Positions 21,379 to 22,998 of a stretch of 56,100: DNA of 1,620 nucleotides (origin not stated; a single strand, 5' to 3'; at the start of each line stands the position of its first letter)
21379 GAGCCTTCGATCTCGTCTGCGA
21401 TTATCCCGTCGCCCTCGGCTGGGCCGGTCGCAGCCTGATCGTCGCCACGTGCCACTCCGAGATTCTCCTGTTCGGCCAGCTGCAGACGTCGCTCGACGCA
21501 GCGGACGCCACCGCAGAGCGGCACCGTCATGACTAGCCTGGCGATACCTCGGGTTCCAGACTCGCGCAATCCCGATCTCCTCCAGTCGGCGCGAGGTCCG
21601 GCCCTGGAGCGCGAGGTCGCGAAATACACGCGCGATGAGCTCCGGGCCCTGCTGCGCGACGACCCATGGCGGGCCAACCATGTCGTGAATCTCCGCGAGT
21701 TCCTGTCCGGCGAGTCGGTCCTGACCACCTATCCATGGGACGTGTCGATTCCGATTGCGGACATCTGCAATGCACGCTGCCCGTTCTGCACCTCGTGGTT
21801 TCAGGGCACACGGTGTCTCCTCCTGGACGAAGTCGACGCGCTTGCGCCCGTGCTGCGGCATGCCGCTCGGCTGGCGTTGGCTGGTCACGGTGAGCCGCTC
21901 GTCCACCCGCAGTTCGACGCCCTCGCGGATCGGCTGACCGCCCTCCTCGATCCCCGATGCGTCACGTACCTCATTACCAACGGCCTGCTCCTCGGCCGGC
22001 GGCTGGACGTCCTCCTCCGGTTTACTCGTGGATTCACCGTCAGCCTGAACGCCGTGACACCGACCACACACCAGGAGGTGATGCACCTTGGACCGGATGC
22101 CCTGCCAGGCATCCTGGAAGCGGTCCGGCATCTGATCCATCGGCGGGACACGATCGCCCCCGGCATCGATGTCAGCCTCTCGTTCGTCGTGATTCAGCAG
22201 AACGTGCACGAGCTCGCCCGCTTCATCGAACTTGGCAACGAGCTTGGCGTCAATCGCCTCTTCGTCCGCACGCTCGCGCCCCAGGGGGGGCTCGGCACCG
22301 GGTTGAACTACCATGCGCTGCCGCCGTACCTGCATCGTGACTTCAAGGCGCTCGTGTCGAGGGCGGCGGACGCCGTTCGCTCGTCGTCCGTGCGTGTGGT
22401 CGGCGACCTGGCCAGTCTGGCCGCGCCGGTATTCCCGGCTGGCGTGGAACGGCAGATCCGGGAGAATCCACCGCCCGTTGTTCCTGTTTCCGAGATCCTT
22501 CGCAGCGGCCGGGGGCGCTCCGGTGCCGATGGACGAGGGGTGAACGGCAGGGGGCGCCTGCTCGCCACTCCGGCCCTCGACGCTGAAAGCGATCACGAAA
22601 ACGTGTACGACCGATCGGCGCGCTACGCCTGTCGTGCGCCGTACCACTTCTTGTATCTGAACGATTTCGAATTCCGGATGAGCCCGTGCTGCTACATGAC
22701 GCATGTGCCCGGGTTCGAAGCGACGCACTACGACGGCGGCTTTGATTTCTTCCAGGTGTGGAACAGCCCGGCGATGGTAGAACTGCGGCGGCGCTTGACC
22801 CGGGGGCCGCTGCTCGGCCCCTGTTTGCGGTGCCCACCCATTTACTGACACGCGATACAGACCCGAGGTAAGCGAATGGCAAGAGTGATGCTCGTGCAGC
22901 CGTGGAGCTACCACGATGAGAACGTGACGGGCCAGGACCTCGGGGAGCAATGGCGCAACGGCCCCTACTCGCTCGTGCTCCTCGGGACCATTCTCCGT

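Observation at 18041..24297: Maf (DUF115)-like protein translationally coupled to a SPASM radical-SAM and a B12-binding radical-SAM enzyme: candidate undescribed flagellin/glycan tailoring module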

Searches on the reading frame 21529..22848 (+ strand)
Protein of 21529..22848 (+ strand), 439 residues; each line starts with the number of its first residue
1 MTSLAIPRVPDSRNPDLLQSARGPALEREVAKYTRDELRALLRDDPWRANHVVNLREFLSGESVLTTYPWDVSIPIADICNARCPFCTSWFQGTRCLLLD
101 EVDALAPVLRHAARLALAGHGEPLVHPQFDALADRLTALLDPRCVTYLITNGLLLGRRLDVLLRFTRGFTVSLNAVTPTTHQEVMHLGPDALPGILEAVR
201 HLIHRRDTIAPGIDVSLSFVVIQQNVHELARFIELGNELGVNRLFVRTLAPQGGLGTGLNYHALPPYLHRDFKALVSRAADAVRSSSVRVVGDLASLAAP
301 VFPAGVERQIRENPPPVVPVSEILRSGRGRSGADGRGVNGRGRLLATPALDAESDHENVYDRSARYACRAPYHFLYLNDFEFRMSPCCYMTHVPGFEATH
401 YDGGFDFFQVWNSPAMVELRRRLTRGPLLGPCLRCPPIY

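Call 5: search_protein_families(library=pfam, proteins=[window:21529-22848:+], max_evalue=0.01)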
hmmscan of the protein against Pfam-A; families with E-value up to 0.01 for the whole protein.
window:21529-22848:+ (439 aa): 1 family
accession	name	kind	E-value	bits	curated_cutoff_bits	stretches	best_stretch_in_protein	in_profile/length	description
PF04055.27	Radical_SAM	-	4.9e-10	40.3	29.5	1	74-205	1-139/166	Radical SAM superfamily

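Call 6: search_protein_families(library=ncbifam, proteins=[window:21529-22848:+], max_evalue=0.01)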
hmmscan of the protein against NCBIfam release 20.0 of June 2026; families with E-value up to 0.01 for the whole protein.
window:21529-22848:+ (439 aa): 15 families
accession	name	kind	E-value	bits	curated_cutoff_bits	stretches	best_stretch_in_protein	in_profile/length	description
TIGR04311.1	rSAM_Geo_metal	subfamily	2.1e-14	53.4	400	1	68-251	1-189/423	radical SAM/SPASM family putative metalloenzyme maturase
TIGR04317.1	W_rSAM_matur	equivalog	2.3e-14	53.3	380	1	73-252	7-187/349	tungsten cofactor oxidoreductase radical SAM maturase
TIGR02666.1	moaA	equivalog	2.7e-10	39.7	284.05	1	73-245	13-189/336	GTP 3',8-cyclase MoaA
TIGR03961.1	rSAM_PTO1314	hypoth_equivalog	1.5e-08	34.3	306.05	1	79-242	32-184/332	PTO1314 family radical SAM protein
NF049973.1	radical_Rv1681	equivalog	3.2e-07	29.6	380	1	80-260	82-260/326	Rv1681 family radical SAM protein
NF038283.1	viperin_w_prok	equivalog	6.9e-07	28.7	180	1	76-228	8-169/281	viperin family antiviral radical SAM protein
NF033640.1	N_Twi_rSAM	subfamily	9.9e-07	28.2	170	1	367-435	4-69/398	twitch domain-containing radical SAM protein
TIGR03470.1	HpnH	equivalog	3.9e-05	22.8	225.05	1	99-246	59-197/318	adenosyl-hopene transferase HpnH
TIGR02109.1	PQQ_syn_pqqE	equivalog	5.5e-05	22.3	381.35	1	71-248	8-181/358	pyrroloquinoline quinone biosynthesis protein PqqE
TIGR04250.1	SCM_rSAM_ScmE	equivalog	0.0001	21.3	400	1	69-234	2-163/358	SynChlorMet cassette radical SAM/SPASM protein ScmE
TIGR02668.1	moaA_archaeal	equivalog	0.00014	20.9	325.25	1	72-246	12-183/303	GTP 3',8-cyclase MoaA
TIGR04133.1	rSAM_w_lipo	hypoth_equivalog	0.00033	19.7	425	1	96-254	57-207/350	TIGR04133 family radical SAM/SPASM protein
TIGR04303.1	GeoRSP_rSAM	equivalog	0.00034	20.3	400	1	72-256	7-183/325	GeoRSP system radical SAM/SPASM protein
TIGR04321.1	spiroSPASM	subfamily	0.00051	18.8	250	1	62-241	223-410/510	spiro-SPASM protein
NF050035.1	rSAM_WgK_link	exception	0.0014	17.7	650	1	67-254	6-189/367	radical SAM/SPASM peptide maturase WgkB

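Call 16: find_homologous_proteins(query=window:21529-22848:+, max_evalue=0.00001)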
Query window:21529-22848:+ (439 aa): 111 proteins with E <= 0.00001 among 8000 candidates.
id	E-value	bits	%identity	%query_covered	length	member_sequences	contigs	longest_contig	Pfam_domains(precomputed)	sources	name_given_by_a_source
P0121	0.0e+0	1012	100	100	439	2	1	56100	PF04055.28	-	-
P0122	7.0e-199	679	68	99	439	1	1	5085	PF04055.28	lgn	-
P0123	4.2e-161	555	57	100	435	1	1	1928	PF04055.28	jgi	jgi:pyruvate-formate lyase-activating enzyme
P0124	5.4e-125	436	49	100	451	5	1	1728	PF04055.28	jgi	jgi:hypothetical protein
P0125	3.4e-124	433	48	94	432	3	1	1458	PF04055.28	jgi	jgi:hypothetical protein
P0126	2.3e-123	430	49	94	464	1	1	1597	PF04055.28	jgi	jgi:hypothetical protein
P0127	7.3e-123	429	46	79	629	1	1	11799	PF04055.28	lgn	-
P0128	1.2e-122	428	49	93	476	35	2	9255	PF04055.28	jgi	jgi:wyosine [tRNA(Phe)-imidazoG37] synthetase (radical SAM superfamily)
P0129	1.7e-121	424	48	93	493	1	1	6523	PF04055.28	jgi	jgi:wyosine [tRNA(Phe)-imidazoG37] synthetase (radical SAM superfamily)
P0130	5.4e-121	423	48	98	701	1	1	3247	PF04055.28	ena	-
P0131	1.7e-120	421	47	94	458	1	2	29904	PF04055.28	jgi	jgi:wyosine [tRNA(Phe)-imidazoG37] synthetase (radical SAM superfamily)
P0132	2.0e-118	414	47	94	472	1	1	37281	PF04055.28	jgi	jgi:wyosine [tRNA(Phe)-imidazoG37] synthetase (radical SAM superfamily)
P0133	3.1e-118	414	46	94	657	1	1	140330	PF04055.28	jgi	jgi:sulfatase maturation enzyme AslB (radical SAM superfamily)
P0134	1.6e-117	411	47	94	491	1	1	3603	PF04055.28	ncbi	ncbi:MAG: radical SAM protein [Candidatus Latescibacterota bacterium]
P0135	4.0e-117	410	46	96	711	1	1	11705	PF04055.28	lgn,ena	-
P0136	9.2e-117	409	48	94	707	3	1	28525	PF04055.28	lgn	-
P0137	1.3e-116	408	46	93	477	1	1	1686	PF04055.28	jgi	jgi:wyosine [tRNA(Phe)-imidazoG37] synthetase (radical SAM superfamily)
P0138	3.2e-116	407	46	94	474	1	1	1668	PF04055.28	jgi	jgi:Radical SAM superfamily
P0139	2.1e-115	404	50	93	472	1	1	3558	PF04055.28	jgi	jgi:pyruvate-formate lyase-activating enzyme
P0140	2.1e-115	404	45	99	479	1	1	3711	PF04055.28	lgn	-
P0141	3.5e-115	403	45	94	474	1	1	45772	PF04055.28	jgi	jgi:pyruvate-formate lyase-activating enzyme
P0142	4.0e-115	403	47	93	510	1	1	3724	PF04055.28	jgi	-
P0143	7.4e-115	402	46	96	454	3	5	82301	PF04055.28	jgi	jgi:wyosine [tRNA(Phe)-imidazoG37] synthetase (radical SAM superfamily)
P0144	2.4e-114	401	46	94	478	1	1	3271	PF04055.28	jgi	jgi:wyosine [tRNA(Phe)-imidazoG37] synthetase (radical SAM superfamily)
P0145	2.5e-114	401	44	94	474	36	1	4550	PF04055.28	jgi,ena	-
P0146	5.0e-114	400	45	94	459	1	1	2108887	PF04055.28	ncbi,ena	-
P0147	1.2e-113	398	47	96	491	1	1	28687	PF04055.28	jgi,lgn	jgi:pyruvate-formate lyase-activating enzyme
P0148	1.7e-113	398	45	93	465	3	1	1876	PF04055.28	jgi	jgi:sulfatase maturation enzyme AslB (radical SAM superfamily)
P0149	1.8e-113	398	43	95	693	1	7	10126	PF04055.28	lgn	-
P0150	2.1e-113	398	48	93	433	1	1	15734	PF04055.28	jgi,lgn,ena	-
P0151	2.4e-113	397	47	94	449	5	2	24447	PF04055.28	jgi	-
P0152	2.7e-113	397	45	94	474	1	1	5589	PF04055.28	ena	-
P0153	2.7e-113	397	48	93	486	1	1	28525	PF04055.28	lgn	-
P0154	5.2e-113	396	46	94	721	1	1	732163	PF04055.28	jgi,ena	-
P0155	5.7e-113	396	44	94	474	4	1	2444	PF04055.28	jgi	jgi:Radical SAM superfamily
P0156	7.3e-113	396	46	94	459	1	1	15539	PF04055.28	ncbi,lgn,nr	ncbi:MAG: radical SAM/SPASM domain-containing protein [Nitrospirae bacterium]|nr:radical SAM/SPASM d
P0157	1.1e-112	395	46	91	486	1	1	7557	PF04055.28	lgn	-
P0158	1.4e-112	395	47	93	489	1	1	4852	PF04055.28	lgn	-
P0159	2.0e-111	391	45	96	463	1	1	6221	PF04055.28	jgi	jgi:hypothetical protein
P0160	4.9e-111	390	45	93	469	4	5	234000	PF04055.28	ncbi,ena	-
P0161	9.5e-111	389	47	70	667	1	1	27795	PF04055.28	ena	-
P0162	1.2e-110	389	46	91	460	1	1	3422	PF04055.28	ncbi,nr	ncbi:MAG TPA: radical SAM protein [Gemmataceae bacterium]|nr:radical SAM protein [Gemmataceae bacter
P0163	1.4e-110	388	47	93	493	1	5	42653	PF04055.28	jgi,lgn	jgi:MoaA/NifB/PqqE/SkfB family radical SAM enzyme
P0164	1.6e-110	388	46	89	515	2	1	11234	PF04055.28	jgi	jgi:sulfatase maturation enzyme AslB (radical SAM superfamily)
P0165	3.5e-110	387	42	74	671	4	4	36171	PF04055.28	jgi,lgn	jgi:pyruvate-formate lyase-activating enzyme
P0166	1.8e-109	385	46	92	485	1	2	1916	PF04055.28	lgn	-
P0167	8.8e-109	382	48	95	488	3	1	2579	PF04055.28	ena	-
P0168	2.5e-108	381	45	88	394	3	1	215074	PF04055.28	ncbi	-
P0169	3.1e-108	381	42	94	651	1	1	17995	PF04055.28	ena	-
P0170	8.5e-108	379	43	93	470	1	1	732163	PF04055.28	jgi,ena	-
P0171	9.4e-108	379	47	95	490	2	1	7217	PF04055.28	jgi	jgi:pyruvate-formate lyase-activating enzyme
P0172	2.4e-107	378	44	93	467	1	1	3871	PF04055.28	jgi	jgi:wyosine [tRNA(Phe)-imidazoG37] synthetase (radical SAM superfamily)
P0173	4.4e-107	377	45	68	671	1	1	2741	PF04055.28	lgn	-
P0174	2.2e-106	374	44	68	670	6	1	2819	PF04055.28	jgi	jgi:MoaA/NifB/PqqE/SkfB family radical SAM enzyme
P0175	2.3e-106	374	44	96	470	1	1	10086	PF04055.28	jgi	jgi:pyruvate-formate lyase-activating enzyme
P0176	1.6e-105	372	43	69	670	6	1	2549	PF04055.28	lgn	-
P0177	1.9e-105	371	43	70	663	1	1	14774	PF04055.28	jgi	jgi:pyruvate-formate lyase-activating enzyme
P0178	7.2e-105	369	42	94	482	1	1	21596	PF04055.28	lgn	-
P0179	1.1e-104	369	47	67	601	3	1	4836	PF04055.28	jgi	-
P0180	1.4e-104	369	48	89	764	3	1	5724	PF04055.28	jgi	jgi:sulfatase maturation enzyme AslB (radical SAM superfamily)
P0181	2.9e-104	368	45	67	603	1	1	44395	PF04055.28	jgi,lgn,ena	-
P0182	4.1e-104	367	39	70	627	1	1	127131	PF04055.28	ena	-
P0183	1.2e-103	365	44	93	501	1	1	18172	PF04055.28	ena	-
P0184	4.0e-103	364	43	75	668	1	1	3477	PF04055.28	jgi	jgi:MoaA/NifB/PqqE/SkfB family radical SAM enzyme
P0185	1.1e-102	362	49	77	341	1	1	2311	PF04055.28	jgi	jgi:hypothetical protein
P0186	1.0e-101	359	41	71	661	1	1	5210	PF04055.28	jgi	jgi:pyruvate-formate lyase-activating enzyme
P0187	2.6e-101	358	42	79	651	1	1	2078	PF04055.28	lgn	-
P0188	8.5e-101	356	43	69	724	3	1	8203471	PF04055.28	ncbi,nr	ncbi:Radical SAM superfamily protein [Rhizobiales bacterium GAS188]|nr:Radical SAM superfamily prote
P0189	9.5e-101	356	40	79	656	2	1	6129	PF04055.28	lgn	-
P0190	1.5e-100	355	43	95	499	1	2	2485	PF04055.28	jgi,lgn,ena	-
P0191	3.7e-99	351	40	79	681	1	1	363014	PF04055.28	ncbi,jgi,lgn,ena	jgi:hypothetical protein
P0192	1.6e-96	342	42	98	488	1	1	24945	PF04055.28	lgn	-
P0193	4.4e-96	341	41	99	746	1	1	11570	PF04055.28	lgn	-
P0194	9.6e-96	339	39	79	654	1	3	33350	PF04055.28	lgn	-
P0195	1.9e-95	338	41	99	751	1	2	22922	PF04055.28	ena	-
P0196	3.4e-95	338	42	94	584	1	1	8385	PF04055.28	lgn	-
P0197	3.6e-95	338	42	94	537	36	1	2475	PF04055.28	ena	-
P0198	2.7e-94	335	41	94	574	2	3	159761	PF04055.28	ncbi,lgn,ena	-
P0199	1.9e-91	325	52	66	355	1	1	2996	PF04055.28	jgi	jgi:MoaA/NifB/PqqE/SkfB family radical SAM enzyme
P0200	1.1e-89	319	39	98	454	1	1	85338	PF04055.28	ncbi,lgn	-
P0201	2.8e-88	315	37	96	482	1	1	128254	PF04055.28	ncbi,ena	-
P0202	6.4e-88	314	38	95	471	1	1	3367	PF04055.28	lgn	-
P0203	4.4e-87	311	38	94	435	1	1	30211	PF04055.28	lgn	-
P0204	2.5e-84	302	47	70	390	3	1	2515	PF04055.28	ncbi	ncbi:MAG: hypothetical protein C4293_21050, partial [Nitrospiraceae bacterium]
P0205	8.8e-80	287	38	91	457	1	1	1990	PF04055.28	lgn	-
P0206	9.2e-80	287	36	95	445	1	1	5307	PF13186.12,PF04055.28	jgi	jgi:molybdenum cofactor biosynthesis enzyme MoaA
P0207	4.5e-79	284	40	79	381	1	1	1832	PF04055.28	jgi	jgi:hypothetical protein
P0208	1.2e-77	280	36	94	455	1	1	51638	PF04055.28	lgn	-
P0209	3.3e-77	278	37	92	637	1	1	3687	PF04055.28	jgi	jgi:molybdenum cofactor biosynthesis enzyme MoaA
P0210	2.4e-76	276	37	93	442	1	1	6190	PF04055.28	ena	-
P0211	2.5e-76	275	38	92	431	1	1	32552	PF04055.28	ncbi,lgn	-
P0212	6.4e-76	274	39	90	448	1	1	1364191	PF04055.28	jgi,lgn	jgi:hypothetical protein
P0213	1.4e-74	270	38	93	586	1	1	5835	PF04055.28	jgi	jgi:pyruvate-formate lyase-activating enzyme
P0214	1.7e-73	266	37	94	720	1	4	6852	PF04055.28,PF05050.20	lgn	-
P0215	2.6e-72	262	36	92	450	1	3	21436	PF13186.12,PF04055.28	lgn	-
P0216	3.3e-71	259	36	85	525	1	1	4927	PF04055.28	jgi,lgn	-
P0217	8.4e-70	254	34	93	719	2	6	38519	PF04055.28,PF05050.20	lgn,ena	-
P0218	5.8e-69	251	39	50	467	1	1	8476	PF04055.28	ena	-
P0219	1.0e-66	244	34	94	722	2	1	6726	PF04055.28,PF05050.20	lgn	-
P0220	1.1e-66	244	36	93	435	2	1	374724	PF04055.28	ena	-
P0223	1.1e-18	85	33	46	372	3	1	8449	PF13186.12,PF04055.28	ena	-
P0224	1.4e-18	85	33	46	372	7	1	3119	PF13186.12,PF04055.28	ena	-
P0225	3.0e-18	84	37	44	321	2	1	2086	PF04055.28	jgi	jgi:MoaA/NifB/PqqE/SkfB family radical SAM enzyme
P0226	6.9e-11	60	29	55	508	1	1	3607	PF13186.12,PF04055.28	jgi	jgi:MoaA/NifB/PqqE/SkfB family radical SAM enzyme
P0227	2.6e-9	55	30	61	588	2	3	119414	PF04055.28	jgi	jgi:MoaA/NifB/PqqE/SkfB family radical SAM enzyme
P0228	1.4e-7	49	32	44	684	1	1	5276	PF04055.28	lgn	-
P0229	5.9e-7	47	29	42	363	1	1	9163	PF04055.28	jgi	jgi:MoaA/NifB/PqqE/SkfB family radical SAM enzyme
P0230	4.4e-6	44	26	87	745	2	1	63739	PF13649.13,PF04055.28,PF08241.19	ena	-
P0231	8.0e-6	43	30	43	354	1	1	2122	PF04055.28,PF06463.19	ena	-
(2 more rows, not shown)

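Call 23: find_related_loci(query=A2, collection=genome_contigs, flank=10000)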
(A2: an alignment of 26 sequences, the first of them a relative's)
Query A2 (439 aa) in genome_contigs; peptide patterns used: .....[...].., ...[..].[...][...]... (x = any residue, [..] = any of these).
599 stretches matched a pattern (row limit reached: there are more); 132 encode a relative of the query (tblastn E <= 1e-3); the best 80 are kept; 80 distinct loci.
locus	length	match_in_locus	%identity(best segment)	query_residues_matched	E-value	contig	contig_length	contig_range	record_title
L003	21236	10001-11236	46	28-439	1e-123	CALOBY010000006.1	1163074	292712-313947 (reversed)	MAG: uncultured Nitrospirota bacterium isolate LOGT_bin.0236 genome assembly, contig: contig_13679, whole genome shotgun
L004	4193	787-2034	46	27-437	3e-125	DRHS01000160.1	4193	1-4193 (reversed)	MAG TPA_asm: Bacteroides sp. isolate HyVt-375 HyVt-375_k145_547601, whole genome shotgun sequence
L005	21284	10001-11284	44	18-439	3e-118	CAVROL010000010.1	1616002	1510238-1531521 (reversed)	MAG: Terriglobia bacterium isolate MFD04967.bin.2.32 genome assembly, contig: contig_6927, whole genome shotgun sequence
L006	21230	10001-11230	45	30-439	2e-117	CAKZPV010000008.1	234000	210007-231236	MAG TPA_asm: uncultured Nitrospirae bacterium isolate ERR2094167_bin.119_CONCOCT_v1.1_MAG genome assembly, contig: ERZ65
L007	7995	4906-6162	44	25-436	1e-113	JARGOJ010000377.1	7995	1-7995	MAG: Planctomycetota bacterium isolate bin_em_oilr2.004 NODE_4386_length_7995_cov_4.414106, whole genome shotgun sequenc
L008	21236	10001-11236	45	28-439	3e-119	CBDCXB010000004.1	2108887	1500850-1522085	MAG: Nitrospirales bacterium isolate 206c7ddb-050e-4d04-8743-5e90aa084e2f genome assembly, contig: contig_4, whole genom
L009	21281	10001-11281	42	19-437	1e-103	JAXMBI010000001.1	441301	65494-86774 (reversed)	MAG: Pirellulales bacterium isolate STL-PLA32 C1.299.fa-1, whole genome shotgun sequence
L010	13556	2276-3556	41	19-437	3e-101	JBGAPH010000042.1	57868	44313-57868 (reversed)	MAG: Pirellulales bacterium isolate MAG_AAO_H125.26 AAOH125-26_opera_contig_1560, whole genome shotgun sequence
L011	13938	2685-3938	43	26-439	5e-101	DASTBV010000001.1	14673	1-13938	MAG TPA_asm: Vicinamibacterales bacterium isolate SMAG_U775 k141_915446, whole genome shotgun sequence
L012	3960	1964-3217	43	26-439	2e-101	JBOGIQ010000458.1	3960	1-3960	MAG: Vicinamibacterales bacterium isolate SD8020_metabat2.bin.2 NODE_2055_length_3960_cov_1.771719, whole genome shotgun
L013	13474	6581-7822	41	26-436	4e-95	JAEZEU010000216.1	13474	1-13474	MAG: Proteobacteria bacterium isolate OH_CBrB_360 k127_3167200, whole genome shotgun sequence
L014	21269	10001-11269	38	30-436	3e-99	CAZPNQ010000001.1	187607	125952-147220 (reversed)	MAG TPA_asm: uncultured Nitrospira sp. isolate SRP302895_co1_110 genome assembly, contig: NODE_137_length_187607_cov_9.9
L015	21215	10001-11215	40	30-436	2e-91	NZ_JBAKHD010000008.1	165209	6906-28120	Brucella sp. IR073 Indigo35_contig_8, whole genome shotgun sequence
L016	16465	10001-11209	37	30-436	1e-85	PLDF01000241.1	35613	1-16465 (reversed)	MAG: Bryobacterales bacterium isolate palsa_243 73.20111000_P2M.18_contig_82, whole genome shotgun sequence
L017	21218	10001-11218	37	30-439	1e-83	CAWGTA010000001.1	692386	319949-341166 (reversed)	MAG: Terriglobia bacterium isolate MFD05521.bin.1.209 genome assembly, contig: contig_19180, whole genome shotgun sequen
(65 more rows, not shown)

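Call 34: search_solved_structures(query=A2, max_evalue=0.01)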
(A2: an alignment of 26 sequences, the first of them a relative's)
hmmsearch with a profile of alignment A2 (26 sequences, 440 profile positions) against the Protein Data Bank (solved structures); distinct sequences matched with E-value up to 0.01: 21.
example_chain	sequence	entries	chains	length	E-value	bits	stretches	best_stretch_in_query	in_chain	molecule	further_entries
6y1x_A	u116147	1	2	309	4e-10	42.3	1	74-186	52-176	Radical SAM domain protein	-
7vob_C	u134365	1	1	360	7.5e-10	41.4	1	78-202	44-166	Cytosylglucuronate decarboxylase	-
7voc_C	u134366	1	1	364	7.7e-10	41.4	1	78-202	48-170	Cytosylglucuronate decarboxylase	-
6c8v_A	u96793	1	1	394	3.9e-09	39.1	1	78-247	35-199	Coenzyme PQQ synthesis protein E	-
2fb2_A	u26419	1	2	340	7.7e-09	38.1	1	72-202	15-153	Molybdenum cofactor biosynthesis protein A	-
7bi7_A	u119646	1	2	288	1e-08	37.7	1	73-187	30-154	FeMo cofactor biosynthesis protein NifB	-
7jmb_A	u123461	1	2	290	1e-08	37.7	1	73-187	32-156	Nitrogenase iron-molybdenum cofactor biosynthesis protein NifB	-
7jma_A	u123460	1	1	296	1.1e-08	37.6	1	73-187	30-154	Nitrogenase iron-molybdenum cofactor biosynthesis protein NifB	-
1tv7_A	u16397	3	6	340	1.8e-08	36.9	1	72-202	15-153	Molybdenum cofactor biosynthesis protein A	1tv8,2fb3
4m7t_A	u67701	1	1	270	1.2e-05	27.6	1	79-186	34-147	BtrN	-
4m7s_A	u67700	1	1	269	1.2e-05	27.5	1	80-186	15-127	BtrN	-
8wm2_A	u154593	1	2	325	2.7e-05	26.4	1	77-176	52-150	Fe-S radical SAM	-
2z2u_A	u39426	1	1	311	8.8e-05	24.7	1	106-261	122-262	UPF0026 protein MJ0257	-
6djt_A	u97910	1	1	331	9.7e-05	24.6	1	106-261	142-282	S-adenosyl-L-methionine-dependent tRNA 4-demethylwyosine synthase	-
9dfu_A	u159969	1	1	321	0.00024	23.3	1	69-230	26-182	Radical SAM core domain-containing protein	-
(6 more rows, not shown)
